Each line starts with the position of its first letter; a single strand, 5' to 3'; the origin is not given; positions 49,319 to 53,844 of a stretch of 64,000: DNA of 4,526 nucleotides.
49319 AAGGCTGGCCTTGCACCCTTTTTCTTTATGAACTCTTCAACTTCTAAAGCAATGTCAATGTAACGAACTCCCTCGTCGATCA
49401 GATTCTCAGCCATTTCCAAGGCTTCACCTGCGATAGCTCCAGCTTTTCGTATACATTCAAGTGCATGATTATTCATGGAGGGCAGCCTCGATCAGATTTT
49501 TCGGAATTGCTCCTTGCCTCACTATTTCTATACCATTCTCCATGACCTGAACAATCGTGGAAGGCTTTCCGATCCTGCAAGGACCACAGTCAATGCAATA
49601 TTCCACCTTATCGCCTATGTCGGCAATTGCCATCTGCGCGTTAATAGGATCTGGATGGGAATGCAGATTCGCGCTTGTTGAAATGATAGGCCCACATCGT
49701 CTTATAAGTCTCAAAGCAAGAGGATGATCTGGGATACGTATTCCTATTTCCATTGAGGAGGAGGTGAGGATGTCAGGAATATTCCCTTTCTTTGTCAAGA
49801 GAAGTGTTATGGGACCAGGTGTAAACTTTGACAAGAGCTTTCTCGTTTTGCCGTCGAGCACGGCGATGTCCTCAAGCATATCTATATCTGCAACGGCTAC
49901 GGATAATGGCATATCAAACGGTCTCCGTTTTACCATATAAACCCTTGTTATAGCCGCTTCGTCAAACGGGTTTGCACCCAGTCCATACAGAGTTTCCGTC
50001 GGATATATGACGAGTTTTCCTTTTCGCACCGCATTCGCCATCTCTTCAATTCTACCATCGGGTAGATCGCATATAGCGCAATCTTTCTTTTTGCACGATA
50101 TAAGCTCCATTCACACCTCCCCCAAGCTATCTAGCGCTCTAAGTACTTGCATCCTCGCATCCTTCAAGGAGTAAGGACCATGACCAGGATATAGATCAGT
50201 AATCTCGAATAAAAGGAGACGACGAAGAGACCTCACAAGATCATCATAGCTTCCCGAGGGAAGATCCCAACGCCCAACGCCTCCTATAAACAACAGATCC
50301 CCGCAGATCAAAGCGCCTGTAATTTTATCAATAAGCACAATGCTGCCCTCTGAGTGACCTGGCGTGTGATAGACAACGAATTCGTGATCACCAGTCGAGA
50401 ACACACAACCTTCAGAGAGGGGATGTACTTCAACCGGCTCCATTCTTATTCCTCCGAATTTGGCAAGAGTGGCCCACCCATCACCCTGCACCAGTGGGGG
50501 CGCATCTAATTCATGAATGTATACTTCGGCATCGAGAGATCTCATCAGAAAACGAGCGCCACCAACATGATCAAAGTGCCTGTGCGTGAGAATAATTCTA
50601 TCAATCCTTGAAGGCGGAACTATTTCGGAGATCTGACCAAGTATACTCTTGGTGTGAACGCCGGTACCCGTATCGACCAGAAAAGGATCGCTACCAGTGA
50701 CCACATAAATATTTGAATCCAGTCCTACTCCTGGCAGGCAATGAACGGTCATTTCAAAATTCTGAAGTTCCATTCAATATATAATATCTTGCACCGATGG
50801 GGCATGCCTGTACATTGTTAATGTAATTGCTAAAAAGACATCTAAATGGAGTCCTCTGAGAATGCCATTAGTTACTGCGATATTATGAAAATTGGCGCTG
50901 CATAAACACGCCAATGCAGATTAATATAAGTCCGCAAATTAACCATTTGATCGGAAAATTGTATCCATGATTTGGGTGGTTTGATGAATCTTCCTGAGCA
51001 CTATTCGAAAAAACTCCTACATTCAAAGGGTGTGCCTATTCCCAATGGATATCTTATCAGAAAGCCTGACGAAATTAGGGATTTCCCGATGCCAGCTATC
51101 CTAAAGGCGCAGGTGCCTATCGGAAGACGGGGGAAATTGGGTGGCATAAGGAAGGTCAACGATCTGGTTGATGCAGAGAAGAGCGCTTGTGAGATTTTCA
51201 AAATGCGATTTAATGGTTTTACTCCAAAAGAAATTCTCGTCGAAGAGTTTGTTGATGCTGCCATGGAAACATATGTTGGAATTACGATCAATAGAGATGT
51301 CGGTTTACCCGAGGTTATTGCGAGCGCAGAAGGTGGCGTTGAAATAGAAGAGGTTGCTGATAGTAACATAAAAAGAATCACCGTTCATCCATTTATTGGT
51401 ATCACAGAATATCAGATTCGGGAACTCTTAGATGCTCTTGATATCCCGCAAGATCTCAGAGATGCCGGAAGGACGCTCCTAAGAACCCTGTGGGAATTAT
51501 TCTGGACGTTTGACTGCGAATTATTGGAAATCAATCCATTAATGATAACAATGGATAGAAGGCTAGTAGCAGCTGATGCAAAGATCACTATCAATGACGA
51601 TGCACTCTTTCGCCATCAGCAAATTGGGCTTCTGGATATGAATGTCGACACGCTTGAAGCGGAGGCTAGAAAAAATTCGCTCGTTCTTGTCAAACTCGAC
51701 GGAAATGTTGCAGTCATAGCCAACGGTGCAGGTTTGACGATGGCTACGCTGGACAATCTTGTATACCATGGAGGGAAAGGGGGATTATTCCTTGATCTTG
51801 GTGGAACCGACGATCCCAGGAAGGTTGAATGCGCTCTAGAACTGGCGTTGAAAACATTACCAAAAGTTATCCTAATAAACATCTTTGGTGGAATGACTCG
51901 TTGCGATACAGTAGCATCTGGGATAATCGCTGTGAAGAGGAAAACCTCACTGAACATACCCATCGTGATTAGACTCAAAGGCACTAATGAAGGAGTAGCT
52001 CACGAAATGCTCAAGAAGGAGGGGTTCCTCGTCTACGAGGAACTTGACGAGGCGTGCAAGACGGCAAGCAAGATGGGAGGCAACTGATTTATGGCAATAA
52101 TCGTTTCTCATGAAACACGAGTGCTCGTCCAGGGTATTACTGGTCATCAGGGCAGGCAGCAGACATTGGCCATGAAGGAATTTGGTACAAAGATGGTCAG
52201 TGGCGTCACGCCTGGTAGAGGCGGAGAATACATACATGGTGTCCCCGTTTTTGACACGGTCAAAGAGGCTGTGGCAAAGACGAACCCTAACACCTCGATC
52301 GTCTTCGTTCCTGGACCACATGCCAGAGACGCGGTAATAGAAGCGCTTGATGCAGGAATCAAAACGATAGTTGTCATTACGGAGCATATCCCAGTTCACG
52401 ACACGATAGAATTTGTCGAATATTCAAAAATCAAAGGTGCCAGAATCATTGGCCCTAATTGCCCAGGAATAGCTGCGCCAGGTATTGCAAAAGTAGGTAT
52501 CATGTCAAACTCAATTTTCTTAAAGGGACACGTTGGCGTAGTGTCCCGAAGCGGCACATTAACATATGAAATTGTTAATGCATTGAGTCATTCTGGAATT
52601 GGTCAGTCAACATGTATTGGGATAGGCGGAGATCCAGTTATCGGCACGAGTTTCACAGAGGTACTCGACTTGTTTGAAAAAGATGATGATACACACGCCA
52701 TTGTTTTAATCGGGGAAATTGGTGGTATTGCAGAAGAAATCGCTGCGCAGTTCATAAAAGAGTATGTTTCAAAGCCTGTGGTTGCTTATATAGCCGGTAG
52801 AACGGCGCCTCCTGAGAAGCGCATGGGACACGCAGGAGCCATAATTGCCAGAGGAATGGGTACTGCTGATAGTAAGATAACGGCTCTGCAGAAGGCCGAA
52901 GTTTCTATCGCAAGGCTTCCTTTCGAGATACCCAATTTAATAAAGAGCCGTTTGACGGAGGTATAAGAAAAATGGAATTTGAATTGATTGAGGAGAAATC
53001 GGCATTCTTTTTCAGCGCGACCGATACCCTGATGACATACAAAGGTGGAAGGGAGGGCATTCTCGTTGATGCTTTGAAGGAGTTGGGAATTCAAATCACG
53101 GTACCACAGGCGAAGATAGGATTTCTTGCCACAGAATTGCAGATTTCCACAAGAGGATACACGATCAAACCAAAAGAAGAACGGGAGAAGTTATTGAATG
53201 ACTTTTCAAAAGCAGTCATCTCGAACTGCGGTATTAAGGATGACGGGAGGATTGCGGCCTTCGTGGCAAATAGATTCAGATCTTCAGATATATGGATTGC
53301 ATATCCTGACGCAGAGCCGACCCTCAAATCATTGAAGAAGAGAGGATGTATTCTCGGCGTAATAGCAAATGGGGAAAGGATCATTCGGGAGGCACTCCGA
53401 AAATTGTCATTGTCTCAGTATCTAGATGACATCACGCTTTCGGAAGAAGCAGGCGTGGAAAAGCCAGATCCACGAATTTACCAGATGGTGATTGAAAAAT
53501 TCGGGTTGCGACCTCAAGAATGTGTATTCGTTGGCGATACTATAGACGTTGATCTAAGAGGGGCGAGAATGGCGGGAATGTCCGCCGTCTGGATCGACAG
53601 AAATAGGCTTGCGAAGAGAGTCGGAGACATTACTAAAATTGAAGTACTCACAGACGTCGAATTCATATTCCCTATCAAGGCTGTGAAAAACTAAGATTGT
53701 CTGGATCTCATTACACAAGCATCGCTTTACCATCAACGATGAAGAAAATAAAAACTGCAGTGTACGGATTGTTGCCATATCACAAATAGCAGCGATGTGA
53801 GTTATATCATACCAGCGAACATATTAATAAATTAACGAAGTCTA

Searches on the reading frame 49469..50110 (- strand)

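Call 24: search_protein_families(library=pfam, proteins=[window:49469-50110:-], max_evalue=0.001)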
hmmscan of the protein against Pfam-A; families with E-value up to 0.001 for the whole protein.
window:49469-50110:- (213 aa): 1 family
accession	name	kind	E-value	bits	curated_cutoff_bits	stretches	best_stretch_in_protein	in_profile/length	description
PF01300.24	Sua5_yciO_yrdC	-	4.5e-56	189.6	25.1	1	27-200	2-178/178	Telomere recombination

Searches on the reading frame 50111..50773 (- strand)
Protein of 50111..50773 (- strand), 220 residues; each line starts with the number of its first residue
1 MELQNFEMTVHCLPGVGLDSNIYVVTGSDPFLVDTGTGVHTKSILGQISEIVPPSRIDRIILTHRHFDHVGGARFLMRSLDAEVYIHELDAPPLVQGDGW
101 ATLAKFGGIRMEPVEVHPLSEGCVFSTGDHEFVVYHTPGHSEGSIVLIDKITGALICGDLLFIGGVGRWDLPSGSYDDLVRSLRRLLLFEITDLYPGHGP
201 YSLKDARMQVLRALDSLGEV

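Call 24: search_protein_families(library=pfam, proteins=[window:50111-50773:-], max_evalue=0.001)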
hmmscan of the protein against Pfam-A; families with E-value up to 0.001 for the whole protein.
window:50111-50773:- (220 aa): 3 families
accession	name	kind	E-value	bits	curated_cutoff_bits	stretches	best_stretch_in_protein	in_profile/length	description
PF00753.33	Lactamase_B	-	2.4e-31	109.7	22.7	1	18-198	4-196/196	Metallo-beta-lactamase superfamily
PF12706.13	Lactamase_B_2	-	2.2e-08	34.4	27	1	31-182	3-156/200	Beta-lactamase superfamily domain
PF19583.5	ODP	-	9.6e-08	32.6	27.2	1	20-161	3-137/194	ODP family beta lactamase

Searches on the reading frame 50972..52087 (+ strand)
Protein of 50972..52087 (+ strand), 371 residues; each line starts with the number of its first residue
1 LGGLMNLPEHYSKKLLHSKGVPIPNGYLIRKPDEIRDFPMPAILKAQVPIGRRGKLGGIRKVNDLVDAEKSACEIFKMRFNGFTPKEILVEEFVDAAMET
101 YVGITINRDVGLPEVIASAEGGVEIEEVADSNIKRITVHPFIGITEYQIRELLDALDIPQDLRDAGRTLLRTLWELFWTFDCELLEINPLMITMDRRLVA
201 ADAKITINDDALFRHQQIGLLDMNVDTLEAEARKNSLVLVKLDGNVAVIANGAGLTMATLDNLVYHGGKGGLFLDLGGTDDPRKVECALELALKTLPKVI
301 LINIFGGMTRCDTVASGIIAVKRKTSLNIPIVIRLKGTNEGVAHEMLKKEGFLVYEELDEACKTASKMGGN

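Call 24: search_protein_families(library=pfam, proteins=[window:50972-52087:+], max_evalue=0.001)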
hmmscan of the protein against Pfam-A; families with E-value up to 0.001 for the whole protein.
window:50972-52087:+ (371 aa): 4 families
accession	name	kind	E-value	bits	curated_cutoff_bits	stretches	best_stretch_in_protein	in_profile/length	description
PF08442.15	ATP-grasp_2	-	8.9e-39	133.6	29.5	1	6-191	1-201/202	ATP-grasp domain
PF00549.24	Ligase_CoA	-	2e-17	63.9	24.5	1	250-366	2-126/128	CoA-ligase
PF24948.1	Citrate_synth_N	-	2e-12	47.4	83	1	43-214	55-227/232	ATP-citrate synthase ATP-grasp domain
PF13549.11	ATP-grasp_5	-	2.1e-09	37.5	27.6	1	6-207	9-221/221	ATP-grasp domain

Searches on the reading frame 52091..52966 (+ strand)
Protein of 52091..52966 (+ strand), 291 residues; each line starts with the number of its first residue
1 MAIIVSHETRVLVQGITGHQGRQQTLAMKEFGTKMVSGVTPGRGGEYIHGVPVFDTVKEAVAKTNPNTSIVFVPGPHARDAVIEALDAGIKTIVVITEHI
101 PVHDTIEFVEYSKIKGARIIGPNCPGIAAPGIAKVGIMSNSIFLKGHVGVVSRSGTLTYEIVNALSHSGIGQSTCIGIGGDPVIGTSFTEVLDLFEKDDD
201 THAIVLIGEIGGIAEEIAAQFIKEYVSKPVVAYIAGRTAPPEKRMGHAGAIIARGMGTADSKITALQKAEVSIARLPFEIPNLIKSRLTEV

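Call 24: search_protein_families(library=pfam, proteins=[window:52091-52966:+], max_evalue=0.001)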
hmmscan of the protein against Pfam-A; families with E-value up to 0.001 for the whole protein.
window:52091-52966:+ (291 aa): 4 families
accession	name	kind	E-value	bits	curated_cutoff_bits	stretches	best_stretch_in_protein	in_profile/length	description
PF02629.25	CoA_binding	-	2.6e-26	92.7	22.3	1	8-99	3-97/97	CoA binding domain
PF00549.24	Ligase_CoA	-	9.8e-25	87.6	24.5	1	151-270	1-126/128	CoA-ligase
PF13607.11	Succ_CoA_lig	-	2.9e-12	46.9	27.4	1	145-251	1-106/138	Succinyl-CoA ligase like flavodoxin domain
PF13380.12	CoA_binding_2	-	1.8e-07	32.1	22.8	1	26-128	18-114/116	CoA binding domain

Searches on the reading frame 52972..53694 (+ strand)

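Call 24: search_protein_families(library=pfam, proteins=[window:52972-53694:+], max_evalue=0.001)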
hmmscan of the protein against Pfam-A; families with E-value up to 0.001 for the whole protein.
window:52972-53694:+ (240 aa): 3 families
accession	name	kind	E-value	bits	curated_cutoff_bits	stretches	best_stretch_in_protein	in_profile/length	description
PF00702.32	Hydrolase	-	9.4e-23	82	26.4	1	49-202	36-191/191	haloacid dehalogenase-like hydrolase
PF13419.12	HAD_2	-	3.4e-20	73.3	23.8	1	60-208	26-178/178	Haloacid dehalogenase-like hydrolase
PF13242.12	Hydrolase_like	-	1.3e-10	41.5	22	1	163-210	3-50/75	HAD-hyrolase-like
